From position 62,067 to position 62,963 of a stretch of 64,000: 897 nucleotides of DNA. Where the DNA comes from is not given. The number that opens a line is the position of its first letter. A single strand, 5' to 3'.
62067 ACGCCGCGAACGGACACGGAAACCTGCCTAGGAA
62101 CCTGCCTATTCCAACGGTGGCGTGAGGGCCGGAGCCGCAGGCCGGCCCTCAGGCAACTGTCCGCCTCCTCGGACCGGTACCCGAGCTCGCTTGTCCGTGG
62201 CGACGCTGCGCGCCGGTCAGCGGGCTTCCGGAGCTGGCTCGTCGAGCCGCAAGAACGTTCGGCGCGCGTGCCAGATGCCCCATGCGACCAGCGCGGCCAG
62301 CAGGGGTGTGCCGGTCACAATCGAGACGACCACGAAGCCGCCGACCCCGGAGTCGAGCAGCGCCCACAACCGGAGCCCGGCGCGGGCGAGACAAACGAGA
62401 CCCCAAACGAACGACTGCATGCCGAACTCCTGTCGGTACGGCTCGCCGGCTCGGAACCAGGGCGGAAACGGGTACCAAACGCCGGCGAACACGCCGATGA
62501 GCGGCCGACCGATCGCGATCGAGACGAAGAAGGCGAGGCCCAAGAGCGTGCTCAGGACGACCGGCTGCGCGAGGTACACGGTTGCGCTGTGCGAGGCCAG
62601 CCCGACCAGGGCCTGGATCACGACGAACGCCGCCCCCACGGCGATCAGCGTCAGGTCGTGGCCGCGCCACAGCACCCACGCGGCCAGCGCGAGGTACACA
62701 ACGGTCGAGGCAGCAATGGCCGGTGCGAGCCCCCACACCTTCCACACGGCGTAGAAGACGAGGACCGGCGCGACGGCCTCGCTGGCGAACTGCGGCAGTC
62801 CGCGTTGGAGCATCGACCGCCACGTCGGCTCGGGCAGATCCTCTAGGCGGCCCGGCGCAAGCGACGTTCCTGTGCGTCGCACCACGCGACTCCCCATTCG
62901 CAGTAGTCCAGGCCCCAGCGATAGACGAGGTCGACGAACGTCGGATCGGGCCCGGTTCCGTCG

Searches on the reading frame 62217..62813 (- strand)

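Call 57: search_protein_families(library=pfam, proteins=[window:62217-62813:-], max_evalue=0.001)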
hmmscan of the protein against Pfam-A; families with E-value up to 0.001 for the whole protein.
window:62217-62813:- (198 aa): 1 family
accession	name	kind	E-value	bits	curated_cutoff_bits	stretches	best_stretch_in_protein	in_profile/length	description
PF11361.13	DUF3159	-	1.4e-14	54.8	34.2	1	12-186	9-184/188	Protein of unknown function (DUF3159)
